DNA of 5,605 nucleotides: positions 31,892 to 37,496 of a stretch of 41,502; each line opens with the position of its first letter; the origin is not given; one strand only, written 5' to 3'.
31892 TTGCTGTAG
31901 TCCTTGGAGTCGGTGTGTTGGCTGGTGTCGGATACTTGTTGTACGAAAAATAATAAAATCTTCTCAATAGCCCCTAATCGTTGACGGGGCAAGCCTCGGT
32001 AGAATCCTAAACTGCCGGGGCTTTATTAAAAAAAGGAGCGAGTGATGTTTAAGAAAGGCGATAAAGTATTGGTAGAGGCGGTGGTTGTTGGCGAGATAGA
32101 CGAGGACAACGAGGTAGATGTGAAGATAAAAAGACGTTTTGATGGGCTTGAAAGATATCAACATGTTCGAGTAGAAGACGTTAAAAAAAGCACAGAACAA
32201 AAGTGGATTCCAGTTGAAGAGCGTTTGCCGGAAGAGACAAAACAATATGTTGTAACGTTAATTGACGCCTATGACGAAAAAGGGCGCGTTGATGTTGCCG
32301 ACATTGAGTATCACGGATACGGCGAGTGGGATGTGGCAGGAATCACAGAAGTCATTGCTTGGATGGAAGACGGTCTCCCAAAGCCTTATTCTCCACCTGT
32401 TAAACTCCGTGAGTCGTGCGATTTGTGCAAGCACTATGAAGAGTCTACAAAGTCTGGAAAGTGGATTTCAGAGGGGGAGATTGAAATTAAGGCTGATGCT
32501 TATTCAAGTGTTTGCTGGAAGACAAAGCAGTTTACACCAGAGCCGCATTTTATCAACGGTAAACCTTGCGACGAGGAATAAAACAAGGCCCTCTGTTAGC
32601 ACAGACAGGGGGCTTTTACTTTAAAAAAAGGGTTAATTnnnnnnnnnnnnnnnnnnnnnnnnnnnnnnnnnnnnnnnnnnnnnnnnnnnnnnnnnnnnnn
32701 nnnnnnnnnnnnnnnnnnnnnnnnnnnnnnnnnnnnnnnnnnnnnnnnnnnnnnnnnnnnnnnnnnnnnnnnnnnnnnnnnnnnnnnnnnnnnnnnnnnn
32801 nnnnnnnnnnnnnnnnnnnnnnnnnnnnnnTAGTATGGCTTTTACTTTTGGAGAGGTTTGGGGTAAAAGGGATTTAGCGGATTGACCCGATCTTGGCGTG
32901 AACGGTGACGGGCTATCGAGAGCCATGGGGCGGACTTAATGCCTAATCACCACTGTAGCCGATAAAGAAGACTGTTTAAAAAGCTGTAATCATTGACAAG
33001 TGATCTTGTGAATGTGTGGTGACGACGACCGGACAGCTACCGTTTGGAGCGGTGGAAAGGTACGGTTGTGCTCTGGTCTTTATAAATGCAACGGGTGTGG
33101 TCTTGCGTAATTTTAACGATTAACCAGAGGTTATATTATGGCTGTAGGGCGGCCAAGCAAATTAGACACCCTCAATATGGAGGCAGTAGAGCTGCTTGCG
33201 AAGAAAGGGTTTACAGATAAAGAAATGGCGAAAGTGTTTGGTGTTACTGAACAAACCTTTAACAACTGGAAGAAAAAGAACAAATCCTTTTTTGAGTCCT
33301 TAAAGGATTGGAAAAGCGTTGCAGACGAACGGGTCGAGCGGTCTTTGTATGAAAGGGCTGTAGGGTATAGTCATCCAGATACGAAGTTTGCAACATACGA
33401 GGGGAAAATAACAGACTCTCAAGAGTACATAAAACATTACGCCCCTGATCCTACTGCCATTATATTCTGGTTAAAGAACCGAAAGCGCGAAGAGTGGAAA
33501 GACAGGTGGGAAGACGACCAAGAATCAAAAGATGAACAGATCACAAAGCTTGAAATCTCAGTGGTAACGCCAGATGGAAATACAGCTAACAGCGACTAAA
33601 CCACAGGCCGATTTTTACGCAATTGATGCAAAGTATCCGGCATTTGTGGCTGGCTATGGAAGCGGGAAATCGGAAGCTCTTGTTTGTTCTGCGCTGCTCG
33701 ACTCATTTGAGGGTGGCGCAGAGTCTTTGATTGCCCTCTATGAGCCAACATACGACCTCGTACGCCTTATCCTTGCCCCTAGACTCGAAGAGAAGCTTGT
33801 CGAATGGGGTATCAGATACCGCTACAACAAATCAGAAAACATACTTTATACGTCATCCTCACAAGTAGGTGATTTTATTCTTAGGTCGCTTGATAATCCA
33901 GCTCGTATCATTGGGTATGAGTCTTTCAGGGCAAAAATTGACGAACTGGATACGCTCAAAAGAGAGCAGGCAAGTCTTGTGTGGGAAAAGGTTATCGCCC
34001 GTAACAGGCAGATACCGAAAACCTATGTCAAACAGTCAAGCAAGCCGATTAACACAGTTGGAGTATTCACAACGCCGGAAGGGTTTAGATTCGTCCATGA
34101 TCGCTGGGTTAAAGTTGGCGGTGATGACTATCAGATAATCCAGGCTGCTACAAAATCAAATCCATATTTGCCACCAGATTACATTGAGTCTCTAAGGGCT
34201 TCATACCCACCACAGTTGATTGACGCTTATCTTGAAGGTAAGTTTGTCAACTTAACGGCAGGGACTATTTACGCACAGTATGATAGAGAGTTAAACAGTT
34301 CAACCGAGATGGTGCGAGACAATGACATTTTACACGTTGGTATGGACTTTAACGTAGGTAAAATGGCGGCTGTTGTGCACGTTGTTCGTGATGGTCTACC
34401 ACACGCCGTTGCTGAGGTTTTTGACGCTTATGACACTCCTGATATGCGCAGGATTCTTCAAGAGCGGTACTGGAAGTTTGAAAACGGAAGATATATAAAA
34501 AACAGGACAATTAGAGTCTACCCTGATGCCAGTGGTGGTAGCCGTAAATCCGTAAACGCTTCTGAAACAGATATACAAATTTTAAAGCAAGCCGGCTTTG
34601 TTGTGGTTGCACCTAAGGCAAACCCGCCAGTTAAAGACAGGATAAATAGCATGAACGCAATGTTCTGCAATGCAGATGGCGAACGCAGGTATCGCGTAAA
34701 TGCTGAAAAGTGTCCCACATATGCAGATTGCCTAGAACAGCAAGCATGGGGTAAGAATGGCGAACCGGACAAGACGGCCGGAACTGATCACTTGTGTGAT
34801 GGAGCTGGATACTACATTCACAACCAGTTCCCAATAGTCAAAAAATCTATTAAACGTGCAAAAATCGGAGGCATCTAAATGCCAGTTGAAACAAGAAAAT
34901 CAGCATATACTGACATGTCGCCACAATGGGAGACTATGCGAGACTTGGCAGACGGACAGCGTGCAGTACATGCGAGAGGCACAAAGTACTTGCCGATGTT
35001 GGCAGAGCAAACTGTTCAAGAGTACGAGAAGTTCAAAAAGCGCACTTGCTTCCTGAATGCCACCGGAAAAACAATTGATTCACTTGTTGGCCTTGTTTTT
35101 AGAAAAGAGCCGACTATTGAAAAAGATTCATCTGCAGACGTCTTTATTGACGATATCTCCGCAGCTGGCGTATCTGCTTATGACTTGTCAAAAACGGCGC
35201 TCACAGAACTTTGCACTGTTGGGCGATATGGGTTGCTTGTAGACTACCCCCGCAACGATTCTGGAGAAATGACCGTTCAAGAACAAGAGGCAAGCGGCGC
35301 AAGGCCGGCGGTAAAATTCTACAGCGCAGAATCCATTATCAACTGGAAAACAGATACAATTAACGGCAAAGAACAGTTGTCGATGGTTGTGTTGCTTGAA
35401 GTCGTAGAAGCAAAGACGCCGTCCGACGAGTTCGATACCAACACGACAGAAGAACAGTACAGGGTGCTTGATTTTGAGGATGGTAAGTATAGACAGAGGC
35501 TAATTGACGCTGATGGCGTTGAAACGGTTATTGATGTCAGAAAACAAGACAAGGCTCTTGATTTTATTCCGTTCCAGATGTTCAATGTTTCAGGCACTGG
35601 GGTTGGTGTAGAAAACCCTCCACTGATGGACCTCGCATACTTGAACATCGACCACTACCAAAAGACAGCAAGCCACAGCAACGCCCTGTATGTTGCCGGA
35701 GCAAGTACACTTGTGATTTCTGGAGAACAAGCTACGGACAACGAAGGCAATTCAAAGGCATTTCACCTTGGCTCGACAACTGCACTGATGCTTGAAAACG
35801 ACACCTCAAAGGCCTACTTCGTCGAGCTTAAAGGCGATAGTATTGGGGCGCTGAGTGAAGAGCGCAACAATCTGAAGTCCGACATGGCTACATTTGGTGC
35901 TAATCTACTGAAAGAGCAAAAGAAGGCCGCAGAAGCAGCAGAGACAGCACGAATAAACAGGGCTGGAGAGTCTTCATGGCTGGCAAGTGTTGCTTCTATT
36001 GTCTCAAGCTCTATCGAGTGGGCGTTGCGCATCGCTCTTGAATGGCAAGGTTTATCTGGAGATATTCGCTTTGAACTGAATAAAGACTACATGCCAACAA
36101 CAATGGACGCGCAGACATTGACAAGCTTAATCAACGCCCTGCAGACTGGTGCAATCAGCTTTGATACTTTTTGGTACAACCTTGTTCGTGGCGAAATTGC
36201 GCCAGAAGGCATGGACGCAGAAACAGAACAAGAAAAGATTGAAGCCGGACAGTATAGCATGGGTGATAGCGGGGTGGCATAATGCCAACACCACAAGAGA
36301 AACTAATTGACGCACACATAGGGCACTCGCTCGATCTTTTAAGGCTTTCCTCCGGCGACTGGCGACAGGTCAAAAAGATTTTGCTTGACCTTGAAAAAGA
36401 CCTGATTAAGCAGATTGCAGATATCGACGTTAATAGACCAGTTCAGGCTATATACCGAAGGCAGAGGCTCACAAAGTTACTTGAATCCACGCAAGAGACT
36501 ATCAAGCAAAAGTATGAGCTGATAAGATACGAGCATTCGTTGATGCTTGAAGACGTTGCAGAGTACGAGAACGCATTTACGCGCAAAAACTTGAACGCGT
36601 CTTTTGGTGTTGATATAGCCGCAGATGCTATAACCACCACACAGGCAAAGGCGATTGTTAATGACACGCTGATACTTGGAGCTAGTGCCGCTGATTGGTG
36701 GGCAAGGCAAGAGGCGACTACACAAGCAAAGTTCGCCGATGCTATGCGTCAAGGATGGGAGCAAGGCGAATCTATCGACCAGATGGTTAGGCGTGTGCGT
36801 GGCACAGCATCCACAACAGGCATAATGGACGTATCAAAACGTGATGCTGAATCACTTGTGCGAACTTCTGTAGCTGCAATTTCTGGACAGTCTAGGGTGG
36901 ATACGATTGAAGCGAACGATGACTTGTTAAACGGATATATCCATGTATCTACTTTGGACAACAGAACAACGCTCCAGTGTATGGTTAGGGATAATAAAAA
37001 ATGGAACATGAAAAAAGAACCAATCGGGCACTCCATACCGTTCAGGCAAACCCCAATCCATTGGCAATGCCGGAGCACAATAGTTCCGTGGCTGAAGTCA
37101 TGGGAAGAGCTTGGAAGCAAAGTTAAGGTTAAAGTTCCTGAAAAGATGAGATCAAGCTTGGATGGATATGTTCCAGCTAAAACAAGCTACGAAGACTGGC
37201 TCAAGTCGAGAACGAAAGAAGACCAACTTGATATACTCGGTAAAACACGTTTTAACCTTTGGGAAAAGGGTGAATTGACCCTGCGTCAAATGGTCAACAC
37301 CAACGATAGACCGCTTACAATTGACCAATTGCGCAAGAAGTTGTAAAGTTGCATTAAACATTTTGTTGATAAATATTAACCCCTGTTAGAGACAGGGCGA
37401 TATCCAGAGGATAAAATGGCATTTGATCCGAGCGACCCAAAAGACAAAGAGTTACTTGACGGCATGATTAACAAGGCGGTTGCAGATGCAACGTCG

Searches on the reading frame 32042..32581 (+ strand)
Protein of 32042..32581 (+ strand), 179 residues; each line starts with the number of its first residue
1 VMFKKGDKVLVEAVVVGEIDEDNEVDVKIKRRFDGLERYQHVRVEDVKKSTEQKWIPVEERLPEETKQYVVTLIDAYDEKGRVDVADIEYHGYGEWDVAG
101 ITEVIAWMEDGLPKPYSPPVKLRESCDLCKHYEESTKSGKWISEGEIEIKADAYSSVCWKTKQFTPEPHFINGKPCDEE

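Call 54: search_protein_families(library=pfam, proteins=[window:32042-32581:+], max_evalue=0.01)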
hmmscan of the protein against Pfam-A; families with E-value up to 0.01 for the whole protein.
window:32042-32581:+ (179 aa): 1 family
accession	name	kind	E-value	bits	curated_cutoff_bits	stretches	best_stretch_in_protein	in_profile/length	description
PF04448.17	DUF551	-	0.00029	22.1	22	1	54-108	1-61/68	Protein of unknown function (DUF551)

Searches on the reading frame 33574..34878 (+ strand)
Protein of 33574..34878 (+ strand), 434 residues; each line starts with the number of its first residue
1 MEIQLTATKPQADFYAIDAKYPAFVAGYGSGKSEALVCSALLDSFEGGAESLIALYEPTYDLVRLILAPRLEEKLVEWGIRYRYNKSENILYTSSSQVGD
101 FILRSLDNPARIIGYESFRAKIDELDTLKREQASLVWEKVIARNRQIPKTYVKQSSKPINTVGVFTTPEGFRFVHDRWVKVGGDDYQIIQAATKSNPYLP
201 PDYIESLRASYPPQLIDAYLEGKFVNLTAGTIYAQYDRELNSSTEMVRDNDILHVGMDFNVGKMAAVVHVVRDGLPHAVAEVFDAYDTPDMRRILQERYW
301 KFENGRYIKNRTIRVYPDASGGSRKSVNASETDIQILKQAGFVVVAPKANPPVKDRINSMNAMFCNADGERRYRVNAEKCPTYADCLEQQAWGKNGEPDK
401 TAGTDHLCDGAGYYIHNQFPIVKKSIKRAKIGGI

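Call 12: search_dna_similar(query=window:33574-34878:+, collection=phages, mode=protein, max_rows=15)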
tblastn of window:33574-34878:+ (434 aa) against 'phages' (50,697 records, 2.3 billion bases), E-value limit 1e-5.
Records with a match: 934; places in all: 947; records where one place covers at least 80% of the query: 905.
Best place of each record, by identity: 60-80% 22; <60% 912.
By first word of the organism name: Salmonella 373; Escherichia 262; Vibrio 69; Klebsiella 49; Pseudomonas 42; Serratia 13; Kagunavirus 11; Rhizobium 10; Pectobacterium 7; Shigella 6; and 37 more.
By host as written in the record: Escherichia coli 145; - 62; Salmonella enterica subsp. enterica serovar Enteritidis 56; Salmonella enterica 54; Salmonella enterica subsp. enterica serovar Typhimurium 49; Salmonella sp. 37; Vibrio breoganii 23; Salmonella enterica subsp. enterica serovar Enteritidis PT1 20; and 233 more.
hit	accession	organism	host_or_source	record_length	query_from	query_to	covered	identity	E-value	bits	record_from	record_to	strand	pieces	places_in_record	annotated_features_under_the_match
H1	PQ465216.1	Salmonella phage BUCT_XGG_PSM_3377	Salmonella enterica subsp. enterica ...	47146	1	423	97%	64.2%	0e+0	575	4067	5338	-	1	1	terminase (x2)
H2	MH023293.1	Escherichia phage vB_EcoS Sa179lw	Escherichia coli STEC O179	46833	1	423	97%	63.9%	0e+0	576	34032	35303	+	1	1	hypothetical protein (x2)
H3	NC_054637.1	Escherichia phage vB_EcoS Sa179lw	Escherichia coli STEC O179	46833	1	423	97%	63.9%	0e+0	576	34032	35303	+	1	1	hypothetical protein | terminase small subunit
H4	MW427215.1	Salmonella phage vB_SpuS_NX263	Salmonella enterica subsp. enterica ...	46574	1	423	97%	63.7%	0e+0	573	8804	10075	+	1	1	terminase large subunit | terminase small subunit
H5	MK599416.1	Salmonella phage Akira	Salmonella enterica subsp. enterica ...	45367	1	423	97%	63.7%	0e+0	572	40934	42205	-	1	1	terminase large subunit | terminase small subunit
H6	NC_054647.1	Salmonella phage Akira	Salmonella enterica subsp. enterica ...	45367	1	423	97%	63.7%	0e+0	572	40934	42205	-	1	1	terminase large subunit | terminase small subunit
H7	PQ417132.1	Escherichia phage vB_VIPECOTH07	Escherichia coli OMCS-22-1338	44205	5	426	97%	60.4%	5e-159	502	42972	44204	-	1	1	hypothetical protein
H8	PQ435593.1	Escherichia phage vB_Eco_K-01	Escherichia coli ExPEC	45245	5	426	97%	60.4%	6e-159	502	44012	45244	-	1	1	hypothetical protein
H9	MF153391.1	Escherichia phage ST20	Escherichia coli O165:H8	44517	1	426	98%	59.9%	1e-159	504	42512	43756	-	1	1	putative terminase large subunit | putative terminase small subunit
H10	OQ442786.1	Escherichia phage JSSK01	Escherichia coli K1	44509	1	426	98%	59.9%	2e-159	504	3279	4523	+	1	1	terminase large subunit | putative terminase small subunit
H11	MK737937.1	Raoultella phage RP180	Raoultella sp. CEMTC 2544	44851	1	426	98%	59.9%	2e-159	504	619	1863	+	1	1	terminase large subunit | terminase small subunit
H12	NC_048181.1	Raoultella phage RP180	Raoultella sp. CEMTC 2544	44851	1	426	98%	59.9%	2e-159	504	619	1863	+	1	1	terminase family protein | terminase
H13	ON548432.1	Escherichia phage vB_EcoS_SCS92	Escherichia coli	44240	1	426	98%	59.9%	2e-159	503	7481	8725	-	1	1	terminase large subunit | terminase small subunit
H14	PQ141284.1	Escherichia phage fEg-Eco06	Escherichia coli #5522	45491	1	426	98%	59.9%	2e-159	503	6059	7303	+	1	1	terminase large subunit | terminase small subunit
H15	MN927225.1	Escherichia phage vB_EcoS_XY1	Escherichia coli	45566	1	426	98%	59.9%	4e-159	503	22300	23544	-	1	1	terminase large subunit | putative terminase small subunit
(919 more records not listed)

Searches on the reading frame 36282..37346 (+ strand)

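Call 54: search_protein_families(library=pfam, proteins=[window:36282-37346:+], max_evalue=0.01)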
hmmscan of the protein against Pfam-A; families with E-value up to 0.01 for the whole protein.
window:36282-37346:+ (354 aa): 1 family
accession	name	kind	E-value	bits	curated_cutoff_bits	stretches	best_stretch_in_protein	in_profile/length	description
PF04233.19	Phage_Mu_F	-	1.3e-11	45.7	29.6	1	150-267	2-111/112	Phage Mu protein F like protein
